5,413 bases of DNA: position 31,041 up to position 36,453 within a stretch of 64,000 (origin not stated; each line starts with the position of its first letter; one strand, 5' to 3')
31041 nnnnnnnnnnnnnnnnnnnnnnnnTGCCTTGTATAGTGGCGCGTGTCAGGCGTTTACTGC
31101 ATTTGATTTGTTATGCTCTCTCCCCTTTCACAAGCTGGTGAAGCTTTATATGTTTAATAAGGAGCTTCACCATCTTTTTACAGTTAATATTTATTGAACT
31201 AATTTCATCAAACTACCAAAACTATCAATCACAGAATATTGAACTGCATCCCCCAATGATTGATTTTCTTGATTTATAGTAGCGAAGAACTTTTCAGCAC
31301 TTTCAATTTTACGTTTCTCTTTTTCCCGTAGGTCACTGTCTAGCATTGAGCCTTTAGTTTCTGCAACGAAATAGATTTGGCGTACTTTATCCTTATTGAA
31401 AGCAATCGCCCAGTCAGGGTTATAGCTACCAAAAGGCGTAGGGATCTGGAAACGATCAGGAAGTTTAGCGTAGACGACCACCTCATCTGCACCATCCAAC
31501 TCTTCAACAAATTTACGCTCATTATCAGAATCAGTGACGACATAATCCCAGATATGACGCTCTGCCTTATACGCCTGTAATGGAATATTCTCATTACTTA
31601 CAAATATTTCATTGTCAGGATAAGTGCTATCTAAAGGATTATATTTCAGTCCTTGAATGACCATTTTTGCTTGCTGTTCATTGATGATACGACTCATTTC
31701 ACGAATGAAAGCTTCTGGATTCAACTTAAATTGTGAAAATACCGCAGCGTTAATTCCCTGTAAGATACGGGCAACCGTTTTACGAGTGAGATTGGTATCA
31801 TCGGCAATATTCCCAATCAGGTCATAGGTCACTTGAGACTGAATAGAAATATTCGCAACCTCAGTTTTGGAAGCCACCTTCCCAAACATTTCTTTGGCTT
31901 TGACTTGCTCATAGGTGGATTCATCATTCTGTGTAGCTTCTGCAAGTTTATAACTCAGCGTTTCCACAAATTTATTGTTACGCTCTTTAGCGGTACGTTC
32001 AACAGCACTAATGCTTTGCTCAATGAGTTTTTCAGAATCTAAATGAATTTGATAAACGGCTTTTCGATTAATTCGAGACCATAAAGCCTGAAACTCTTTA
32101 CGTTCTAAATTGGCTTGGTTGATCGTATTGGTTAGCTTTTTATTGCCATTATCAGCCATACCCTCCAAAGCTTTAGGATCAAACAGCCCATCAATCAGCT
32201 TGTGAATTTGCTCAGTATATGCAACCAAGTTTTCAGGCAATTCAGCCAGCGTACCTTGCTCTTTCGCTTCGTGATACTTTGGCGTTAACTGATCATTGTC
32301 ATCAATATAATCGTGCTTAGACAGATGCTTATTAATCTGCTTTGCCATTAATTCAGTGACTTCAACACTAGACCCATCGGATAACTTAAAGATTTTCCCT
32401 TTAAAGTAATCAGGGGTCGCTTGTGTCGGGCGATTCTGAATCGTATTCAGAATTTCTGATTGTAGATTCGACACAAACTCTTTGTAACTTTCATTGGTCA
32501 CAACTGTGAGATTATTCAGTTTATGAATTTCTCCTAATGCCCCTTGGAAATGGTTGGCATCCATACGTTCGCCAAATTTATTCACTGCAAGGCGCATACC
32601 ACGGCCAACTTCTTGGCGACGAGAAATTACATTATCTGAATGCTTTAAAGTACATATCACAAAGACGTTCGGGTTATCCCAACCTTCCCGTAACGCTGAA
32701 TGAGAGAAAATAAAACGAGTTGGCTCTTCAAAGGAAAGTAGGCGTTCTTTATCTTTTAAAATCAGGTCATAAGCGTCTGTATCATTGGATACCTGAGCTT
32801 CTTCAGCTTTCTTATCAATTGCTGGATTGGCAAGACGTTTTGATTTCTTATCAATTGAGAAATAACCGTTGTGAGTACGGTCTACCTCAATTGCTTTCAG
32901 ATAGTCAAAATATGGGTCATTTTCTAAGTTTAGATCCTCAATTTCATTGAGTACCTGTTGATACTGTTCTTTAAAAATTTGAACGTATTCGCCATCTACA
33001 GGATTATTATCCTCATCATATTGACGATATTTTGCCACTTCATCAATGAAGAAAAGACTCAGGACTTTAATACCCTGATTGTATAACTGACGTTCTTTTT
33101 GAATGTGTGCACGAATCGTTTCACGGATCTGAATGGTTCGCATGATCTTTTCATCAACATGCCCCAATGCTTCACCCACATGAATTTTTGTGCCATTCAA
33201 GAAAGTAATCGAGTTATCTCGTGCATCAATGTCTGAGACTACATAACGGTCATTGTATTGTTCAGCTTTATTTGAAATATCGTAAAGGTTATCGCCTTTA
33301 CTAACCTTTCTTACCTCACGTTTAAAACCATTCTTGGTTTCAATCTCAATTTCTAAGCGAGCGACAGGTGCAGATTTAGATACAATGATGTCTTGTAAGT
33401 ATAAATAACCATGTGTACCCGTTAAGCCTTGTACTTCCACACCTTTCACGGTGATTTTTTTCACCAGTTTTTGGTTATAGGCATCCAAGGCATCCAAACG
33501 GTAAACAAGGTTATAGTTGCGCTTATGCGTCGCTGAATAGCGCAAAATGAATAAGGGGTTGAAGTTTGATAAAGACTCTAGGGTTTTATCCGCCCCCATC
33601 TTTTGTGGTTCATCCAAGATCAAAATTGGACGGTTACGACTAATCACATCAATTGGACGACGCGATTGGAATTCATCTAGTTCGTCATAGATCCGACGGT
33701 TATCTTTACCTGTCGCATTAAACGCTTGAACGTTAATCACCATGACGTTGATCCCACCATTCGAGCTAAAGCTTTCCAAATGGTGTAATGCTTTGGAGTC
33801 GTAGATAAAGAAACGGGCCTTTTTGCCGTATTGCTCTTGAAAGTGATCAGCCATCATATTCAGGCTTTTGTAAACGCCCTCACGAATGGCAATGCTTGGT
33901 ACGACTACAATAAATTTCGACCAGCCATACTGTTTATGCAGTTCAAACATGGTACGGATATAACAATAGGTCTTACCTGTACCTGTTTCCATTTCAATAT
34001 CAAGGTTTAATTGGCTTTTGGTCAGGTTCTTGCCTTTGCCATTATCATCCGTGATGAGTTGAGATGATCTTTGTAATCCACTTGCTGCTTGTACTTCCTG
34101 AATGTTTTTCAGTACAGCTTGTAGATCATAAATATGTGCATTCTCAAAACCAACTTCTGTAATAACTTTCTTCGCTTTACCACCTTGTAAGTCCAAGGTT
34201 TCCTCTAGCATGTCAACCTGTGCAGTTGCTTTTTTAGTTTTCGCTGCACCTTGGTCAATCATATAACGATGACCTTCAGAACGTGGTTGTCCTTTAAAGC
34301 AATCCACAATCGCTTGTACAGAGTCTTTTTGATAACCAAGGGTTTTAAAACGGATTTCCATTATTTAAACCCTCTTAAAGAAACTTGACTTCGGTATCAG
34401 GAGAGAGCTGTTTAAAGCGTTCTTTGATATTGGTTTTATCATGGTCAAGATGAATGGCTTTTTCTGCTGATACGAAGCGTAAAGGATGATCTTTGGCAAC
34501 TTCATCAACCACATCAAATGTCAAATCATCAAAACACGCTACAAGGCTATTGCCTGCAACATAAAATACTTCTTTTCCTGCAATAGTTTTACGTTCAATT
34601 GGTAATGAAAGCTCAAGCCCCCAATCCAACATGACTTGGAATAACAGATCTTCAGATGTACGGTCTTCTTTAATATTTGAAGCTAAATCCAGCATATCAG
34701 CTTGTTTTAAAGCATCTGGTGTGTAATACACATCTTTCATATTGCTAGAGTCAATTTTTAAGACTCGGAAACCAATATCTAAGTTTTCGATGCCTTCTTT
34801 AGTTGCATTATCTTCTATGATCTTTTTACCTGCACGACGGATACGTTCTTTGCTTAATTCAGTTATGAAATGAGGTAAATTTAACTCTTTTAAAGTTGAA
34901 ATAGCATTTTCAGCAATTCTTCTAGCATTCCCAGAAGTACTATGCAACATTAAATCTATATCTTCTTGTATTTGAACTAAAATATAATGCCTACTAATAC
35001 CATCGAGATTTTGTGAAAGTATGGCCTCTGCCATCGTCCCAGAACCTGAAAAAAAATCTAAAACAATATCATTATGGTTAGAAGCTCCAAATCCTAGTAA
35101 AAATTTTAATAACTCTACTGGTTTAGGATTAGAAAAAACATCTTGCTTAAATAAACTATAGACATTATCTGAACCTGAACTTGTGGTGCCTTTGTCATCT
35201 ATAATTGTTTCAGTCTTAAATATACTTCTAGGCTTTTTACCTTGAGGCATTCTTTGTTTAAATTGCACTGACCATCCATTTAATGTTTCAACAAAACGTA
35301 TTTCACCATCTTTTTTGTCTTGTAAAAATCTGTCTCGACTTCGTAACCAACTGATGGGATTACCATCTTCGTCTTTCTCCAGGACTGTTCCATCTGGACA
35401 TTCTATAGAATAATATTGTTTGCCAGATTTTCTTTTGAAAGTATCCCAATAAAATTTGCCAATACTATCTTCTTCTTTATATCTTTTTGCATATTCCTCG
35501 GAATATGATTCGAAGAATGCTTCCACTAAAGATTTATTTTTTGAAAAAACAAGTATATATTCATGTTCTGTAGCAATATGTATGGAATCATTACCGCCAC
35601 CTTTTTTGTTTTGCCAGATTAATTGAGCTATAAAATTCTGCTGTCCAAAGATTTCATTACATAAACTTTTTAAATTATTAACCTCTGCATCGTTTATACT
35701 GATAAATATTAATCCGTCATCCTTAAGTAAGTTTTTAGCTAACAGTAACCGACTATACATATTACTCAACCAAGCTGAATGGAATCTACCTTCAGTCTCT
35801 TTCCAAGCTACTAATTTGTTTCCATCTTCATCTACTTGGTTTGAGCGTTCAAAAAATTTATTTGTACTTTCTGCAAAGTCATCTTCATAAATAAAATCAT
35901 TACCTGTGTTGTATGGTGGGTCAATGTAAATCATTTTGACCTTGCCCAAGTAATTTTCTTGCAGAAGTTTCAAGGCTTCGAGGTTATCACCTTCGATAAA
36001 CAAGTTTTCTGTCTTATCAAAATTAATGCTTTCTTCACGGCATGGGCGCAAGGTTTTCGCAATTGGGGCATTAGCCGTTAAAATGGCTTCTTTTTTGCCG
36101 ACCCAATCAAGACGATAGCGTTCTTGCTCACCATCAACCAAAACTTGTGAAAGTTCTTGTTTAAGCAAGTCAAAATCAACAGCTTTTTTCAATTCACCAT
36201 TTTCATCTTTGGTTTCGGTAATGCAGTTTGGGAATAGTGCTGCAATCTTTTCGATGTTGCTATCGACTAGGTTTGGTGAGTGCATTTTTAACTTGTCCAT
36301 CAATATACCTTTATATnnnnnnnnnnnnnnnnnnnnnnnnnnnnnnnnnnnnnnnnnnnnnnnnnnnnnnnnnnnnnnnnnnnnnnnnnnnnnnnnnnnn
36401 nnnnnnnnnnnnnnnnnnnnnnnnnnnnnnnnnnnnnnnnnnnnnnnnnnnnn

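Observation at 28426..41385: Second MITE-composite (767-bp elements) carrying a restriction/helicase defence operon, flanked by a 5-bp direct repeat ACGTG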

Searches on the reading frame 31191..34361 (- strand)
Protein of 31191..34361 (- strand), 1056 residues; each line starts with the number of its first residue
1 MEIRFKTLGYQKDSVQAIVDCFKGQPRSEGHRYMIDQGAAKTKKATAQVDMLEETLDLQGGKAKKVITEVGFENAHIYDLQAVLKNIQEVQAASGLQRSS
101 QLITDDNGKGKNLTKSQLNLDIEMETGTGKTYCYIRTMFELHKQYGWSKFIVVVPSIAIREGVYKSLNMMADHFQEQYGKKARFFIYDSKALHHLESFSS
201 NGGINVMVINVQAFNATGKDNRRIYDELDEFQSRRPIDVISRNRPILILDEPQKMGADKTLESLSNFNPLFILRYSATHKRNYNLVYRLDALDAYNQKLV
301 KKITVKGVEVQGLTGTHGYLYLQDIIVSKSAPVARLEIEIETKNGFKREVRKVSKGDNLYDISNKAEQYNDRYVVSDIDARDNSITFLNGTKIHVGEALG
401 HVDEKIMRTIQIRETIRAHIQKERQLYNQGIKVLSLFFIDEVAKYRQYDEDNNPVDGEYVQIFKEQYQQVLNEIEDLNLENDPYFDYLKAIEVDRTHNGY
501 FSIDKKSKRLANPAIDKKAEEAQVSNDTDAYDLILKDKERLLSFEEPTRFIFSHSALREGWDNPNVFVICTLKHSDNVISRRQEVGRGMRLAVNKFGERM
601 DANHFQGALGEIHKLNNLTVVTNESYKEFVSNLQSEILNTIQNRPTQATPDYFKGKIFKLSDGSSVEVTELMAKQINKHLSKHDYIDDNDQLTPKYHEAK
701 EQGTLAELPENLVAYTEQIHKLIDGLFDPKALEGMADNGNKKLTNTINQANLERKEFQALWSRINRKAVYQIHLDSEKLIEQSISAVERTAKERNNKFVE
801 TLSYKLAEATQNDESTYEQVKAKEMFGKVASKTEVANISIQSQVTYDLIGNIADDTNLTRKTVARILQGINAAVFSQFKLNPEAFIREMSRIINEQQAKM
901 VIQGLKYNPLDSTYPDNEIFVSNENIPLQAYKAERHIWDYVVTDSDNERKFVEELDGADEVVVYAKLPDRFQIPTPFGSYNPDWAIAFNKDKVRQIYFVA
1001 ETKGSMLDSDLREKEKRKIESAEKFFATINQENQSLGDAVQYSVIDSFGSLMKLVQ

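Call 33: search_protein_families(library=pfam, proteins=[window:31191-34361:-], max_evalue=0.01)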
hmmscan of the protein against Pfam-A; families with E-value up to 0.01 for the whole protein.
window:31191-34361:- (1056 aa): 3 families
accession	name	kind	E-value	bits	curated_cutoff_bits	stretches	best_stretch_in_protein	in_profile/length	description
PF19778.5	RE_endonuc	-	2.3e-32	111.5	23.4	1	935-1045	2-105/108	Endonuclease domain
PF04851.21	ResIII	-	7.5e-15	55.6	22.5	1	104-281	20-164/164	Type III restriction enzyme, res subunit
PF00270.35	DEAD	-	7.6e-08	32.7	26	1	119-283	16-164/167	DEAD/DEAH box helicase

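Call 34: search_protein_families(library=padloc, proteins=[window:31191-34361:-], max_evalue=0.001)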
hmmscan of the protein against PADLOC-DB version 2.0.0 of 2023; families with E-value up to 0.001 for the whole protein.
window:31191-34361:- (1056 aa): 4 families
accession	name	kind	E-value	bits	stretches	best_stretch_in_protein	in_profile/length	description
PDLC03647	REase_III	-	0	1025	1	1-1055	1-986/989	Type III restriction enzyme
PDLC03649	REase_III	-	1.8e-104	348.5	1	60-1034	26-951/973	Type III restriction enzyme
PDLC03653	REase_III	-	2.7e-09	33.7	0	538-592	416-470/883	Type III restriction enzyme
PDLC03650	REase_III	-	3e-09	33.8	1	497-593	330-423/898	Type III restriction enzyme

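Call 77: search_protein_families(library=ncbifam, proteins=[window:31191-34361:-], max_evalue=0.001)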
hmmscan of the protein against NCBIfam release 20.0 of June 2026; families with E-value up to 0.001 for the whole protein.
window:31191-34361:- (1056 aa): 2 families
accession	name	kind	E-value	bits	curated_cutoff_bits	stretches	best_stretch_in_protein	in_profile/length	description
NF012027.0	PRK15483.1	equivalog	6.6e-117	391.7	564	1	1-1034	1-962/986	type III restriction-modification system endonuclease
TIGR04095.1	dnd_restrict_1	equivalog_domain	5e-05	22.5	600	1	122-305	29-193/451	DNA phosphorothioation system restriction enzyme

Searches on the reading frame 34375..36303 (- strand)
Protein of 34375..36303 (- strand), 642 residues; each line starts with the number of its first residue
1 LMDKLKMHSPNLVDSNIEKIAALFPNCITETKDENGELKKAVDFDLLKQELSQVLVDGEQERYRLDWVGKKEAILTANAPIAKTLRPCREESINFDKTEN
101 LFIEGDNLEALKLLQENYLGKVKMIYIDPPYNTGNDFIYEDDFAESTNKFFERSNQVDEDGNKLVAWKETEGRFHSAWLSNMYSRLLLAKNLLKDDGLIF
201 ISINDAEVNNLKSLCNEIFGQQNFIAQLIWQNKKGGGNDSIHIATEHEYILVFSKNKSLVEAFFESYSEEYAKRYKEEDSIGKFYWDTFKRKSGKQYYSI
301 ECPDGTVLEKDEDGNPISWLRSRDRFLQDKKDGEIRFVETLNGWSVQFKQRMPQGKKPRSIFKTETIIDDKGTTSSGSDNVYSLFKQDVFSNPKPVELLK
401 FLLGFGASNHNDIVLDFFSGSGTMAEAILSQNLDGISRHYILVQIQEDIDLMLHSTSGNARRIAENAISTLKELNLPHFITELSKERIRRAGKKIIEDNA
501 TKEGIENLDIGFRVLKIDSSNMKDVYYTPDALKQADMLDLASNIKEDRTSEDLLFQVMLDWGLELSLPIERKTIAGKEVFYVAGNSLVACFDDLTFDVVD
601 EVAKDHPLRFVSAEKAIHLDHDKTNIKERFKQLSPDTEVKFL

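Call 33: search_protein_families(library=pfam, proteins=[window:34375-36303:-], max_evalue=0.01)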
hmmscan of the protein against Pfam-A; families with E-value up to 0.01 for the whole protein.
window:34375-36303:- (642 aa): 2 families
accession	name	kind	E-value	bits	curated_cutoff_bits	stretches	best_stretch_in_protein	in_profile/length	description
PF01555.25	N6_N4_Mtase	-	1.1e-34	120.7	26.7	1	122-446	1-212/221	DNA methylase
PF03602.21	Cons_hypoth95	-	0.00078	19.6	24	0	105-136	98-128/182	Conserved hypothetical protein 95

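Call 34: search_protein_families(library=padloc, proteins=[window:34375-36303:-], max_evalue=0.001)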
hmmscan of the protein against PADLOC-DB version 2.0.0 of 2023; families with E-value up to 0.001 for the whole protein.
window:34375-36303:- (642 aa): 28 families (the best 25 are shown)
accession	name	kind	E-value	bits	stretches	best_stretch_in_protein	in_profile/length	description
PDLC03634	MTase_III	-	1.7e-210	699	1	1-641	1-620/621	Type III methyltransferase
PDLC03641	MTase_III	-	1e-109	365.9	1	17-523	19-503/657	Type III methyltransferase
PDLC03642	MTase_III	-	9.4e-81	270.1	2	169-487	130-437/528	Type III methyltransferase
PDLC03644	MTase_III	-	1.3e-78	263.1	1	65-448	4-384/542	Type III methyltransferase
PDLC03637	MTase_III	-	2.7e-75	252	1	12-519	46-506/513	Type III methyltransferase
PDLC03636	MTase_III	-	5.7e-50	168.6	3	174-282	92-200/575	Type III methyltransferase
PDLC03640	MTase_III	-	8e-47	157.9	2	98-267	42-210/654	Type III methyltransferase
PDLC03635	MTase_III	-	3.3e-44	149.7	2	175-426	265-546/708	Type III methyltransferase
PDLC03639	MTase_III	-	5.8e-35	118.7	2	46-268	30-234/639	Type III methyltransferase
PDLC03354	MTase_II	-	7.2e-34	115.5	2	59-285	21-238/425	Type II methyltransferase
PDLC03278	MTase_II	-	6.1e-32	109.5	2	182-263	50-129/390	Type II methyltransferase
PDLC03646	MTase_III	-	1.7e-30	103.6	3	175-256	518-597/1057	Type III methyltransferase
PDLC03638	MTase_III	-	1.2e-29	101.2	2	175-445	428-665/816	Type III methyltransferase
PDLC03643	MTase_III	-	1.1e-26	92.1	1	182-449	1-270/465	Type III methyltransferase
PDLC03300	MTase_II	-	6.7e-24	82.5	2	97-257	9-164/302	Type II methyltransferase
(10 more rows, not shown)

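Call 77: search_protein_families(library=ncbifam, proteins=[window:34375-36303:-], max_evalue=0.001)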
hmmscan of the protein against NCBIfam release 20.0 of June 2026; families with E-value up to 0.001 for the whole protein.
window:34375-36303:- (642 aa): 3 families
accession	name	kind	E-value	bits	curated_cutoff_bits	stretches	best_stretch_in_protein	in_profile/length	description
NF008572.0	PRK11524.1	equivalog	8.6e-10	38.2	292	1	93-154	8-65/294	adenine-specific DNA-methyltransferase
NF050803.1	DnaMtaseCcrMCaul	equivalog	2.6e-06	26.6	830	0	387-448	183-238/350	adenine-specific DNA-methyltransferase CcrM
TIGR00095.1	TIGR00095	equivalog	0.00088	19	117.5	0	99-135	104-138/194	16S rRNA (guanine(966)-N(2))-methyltransferase RsmD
